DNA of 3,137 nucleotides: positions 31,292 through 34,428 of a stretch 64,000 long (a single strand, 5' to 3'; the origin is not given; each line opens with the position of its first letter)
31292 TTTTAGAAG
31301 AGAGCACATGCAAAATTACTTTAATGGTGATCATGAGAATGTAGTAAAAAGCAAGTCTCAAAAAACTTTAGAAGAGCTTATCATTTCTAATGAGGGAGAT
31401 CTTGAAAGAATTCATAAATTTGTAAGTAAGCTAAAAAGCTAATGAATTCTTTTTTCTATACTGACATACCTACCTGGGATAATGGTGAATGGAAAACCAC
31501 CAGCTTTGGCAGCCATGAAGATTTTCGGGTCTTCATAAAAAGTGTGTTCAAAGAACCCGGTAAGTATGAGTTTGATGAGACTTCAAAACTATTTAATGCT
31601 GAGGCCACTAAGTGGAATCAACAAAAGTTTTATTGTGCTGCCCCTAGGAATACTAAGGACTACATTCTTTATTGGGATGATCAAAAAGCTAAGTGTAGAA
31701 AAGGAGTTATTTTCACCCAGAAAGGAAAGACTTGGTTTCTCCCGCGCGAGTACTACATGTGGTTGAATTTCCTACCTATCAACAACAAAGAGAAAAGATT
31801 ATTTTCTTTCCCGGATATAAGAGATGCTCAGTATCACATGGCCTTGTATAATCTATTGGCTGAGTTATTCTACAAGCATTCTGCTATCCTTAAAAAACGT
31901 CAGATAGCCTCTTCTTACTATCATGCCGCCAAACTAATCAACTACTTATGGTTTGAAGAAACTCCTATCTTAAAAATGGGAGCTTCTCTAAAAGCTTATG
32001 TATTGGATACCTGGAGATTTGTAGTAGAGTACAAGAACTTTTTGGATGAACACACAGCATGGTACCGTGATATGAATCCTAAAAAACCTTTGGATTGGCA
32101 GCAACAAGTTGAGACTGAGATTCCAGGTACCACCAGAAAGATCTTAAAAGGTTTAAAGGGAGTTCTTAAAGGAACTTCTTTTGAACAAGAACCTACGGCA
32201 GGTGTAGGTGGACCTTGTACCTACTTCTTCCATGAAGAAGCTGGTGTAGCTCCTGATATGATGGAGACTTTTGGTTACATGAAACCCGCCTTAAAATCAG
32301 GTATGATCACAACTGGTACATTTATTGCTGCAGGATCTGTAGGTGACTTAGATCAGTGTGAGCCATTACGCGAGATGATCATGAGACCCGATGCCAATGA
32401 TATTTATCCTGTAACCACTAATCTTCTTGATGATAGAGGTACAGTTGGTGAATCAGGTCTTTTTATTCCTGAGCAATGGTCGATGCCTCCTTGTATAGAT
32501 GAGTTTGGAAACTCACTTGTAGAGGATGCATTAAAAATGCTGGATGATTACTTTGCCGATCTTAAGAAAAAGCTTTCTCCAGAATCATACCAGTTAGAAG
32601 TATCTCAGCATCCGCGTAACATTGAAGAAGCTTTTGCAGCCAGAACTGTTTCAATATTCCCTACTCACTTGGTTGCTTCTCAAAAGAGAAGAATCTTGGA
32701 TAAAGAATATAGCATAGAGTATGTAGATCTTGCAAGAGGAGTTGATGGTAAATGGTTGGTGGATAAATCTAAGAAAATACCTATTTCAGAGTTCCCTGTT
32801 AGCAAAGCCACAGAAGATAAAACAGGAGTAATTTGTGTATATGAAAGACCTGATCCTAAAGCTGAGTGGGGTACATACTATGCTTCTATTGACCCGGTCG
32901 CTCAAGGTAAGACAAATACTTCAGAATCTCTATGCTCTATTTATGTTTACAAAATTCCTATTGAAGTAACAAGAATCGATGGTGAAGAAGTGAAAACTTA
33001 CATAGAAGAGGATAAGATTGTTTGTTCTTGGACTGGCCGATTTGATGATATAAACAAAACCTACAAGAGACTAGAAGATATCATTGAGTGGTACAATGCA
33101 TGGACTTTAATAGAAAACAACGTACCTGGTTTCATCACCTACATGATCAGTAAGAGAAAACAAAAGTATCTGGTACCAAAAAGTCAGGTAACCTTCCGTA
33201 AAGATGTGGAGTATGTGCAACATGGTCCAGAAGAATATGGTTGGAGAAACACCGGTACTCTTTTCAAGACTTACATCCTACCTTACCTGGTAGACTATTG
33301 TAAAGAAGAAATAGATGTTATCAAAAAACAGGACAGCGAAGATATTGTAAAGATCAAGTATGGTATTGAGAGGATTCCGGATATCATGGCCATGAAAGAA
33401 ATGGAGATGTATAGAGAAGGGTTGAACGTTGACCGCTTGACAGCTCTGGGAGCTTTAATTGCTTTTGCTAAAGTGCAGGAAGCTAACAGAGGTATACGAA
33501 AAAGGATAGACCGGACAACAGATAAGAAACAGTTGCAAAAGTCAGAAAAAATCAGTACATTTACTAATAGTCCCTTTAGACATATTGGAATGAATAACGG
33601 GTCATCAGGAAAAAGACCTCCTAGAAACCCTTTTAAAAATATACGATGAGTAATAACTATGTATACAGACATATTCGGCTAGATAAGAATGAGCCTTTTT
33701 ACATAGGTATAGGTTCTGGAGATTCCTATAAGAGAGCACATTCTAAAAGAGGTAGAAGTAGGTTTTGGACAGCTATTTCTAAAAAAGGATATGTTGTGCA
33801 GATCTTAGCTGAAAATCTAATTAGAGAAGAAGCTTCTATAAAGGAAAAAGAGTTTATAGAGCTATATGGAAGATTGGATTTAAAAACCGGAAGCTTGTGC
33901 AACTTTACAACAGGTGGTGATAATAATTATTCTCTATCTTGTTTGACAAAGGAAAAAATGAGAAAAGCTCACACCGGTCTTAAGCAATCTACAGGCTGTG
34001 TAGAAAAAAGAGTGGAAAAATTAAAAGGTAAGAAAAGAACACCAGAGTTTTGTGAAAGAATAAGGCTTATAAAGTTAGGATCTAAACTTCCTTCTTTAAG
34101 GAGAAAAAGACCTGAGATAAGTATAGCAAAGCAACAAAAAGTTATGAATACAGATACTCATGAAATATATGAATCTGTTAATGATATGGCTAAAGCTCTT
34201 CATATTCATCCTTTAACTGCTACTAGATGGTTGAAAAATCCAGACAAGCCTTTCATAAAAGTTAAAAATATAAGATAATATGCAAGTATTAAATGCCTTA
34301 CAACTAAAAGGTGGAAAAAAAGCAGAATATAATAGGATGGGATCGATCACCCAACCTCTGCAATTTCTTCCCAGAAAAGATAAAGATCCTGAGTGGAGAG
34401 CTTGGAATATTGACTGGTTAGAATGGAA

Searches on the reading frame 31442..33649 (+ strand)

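Call 7: search_protein_families(library=pfam, proteins=[window:31442-33649:+], max_evalue=0.01)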
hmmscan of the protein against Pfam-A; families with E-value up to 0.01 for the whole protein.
window:31442-33649:+ (735 aa): 0 families

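Call 8: search_protein_families(library=phrogs, proteins=[window:31442-33649:+], max_evalue=0.001)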
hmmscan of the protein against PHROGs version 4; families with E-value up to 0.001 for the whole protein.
window:31442-33649:+ (735 aa): 1 family
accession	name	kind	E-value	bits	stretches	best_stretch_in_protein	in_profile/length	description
phrog_6681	-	head and packaging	4.8e-58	198.1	1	59-697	76-738/758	terminase large subunit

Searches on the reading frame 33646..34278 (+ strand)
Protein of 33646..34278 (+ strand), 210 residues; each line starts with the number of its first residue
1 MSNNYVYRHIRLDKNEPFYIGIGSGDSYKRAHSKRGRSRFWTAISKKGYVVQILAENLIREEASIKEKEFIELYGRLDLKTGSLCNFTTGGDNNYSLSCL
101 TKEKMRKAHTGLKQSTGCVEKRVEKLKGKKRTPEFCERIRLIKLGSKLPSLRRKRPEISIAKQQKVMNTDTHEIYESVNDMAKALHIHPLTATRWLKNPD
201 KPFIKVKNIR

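Call 7: search_protein_families(library=pfam, proteins=[window:33646-34278:+], max_evalue=0.01)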
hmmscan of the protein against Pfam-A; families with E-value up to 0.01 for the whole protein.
window:33646-34278:+ (210 aa): 1 family
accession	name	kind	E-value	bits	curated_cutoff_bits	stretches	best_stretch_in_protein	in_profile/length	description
PF07453.19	NUMOD1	-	0.0097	16.6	22.8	0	167-188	8-29/37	NUMOD1 domain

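Call 8: search_protein_families(library=phrogs, proteins=[window:33646-34278:+], max_evalue=0.001)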
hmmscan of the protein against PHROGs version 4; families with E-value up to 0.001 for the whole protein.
window:33646-34278:+ (210 aa): 2 families
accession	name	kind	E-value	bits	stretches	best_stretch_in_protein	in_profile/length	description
phrog_314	-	DNA, RNA and nucleotide metabolism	1.2e-18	68.4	1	1-203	176-381/574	homing endonuclease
phrog_15526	-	unknown function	5.7e-10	40.5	1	1-108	1-100/168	-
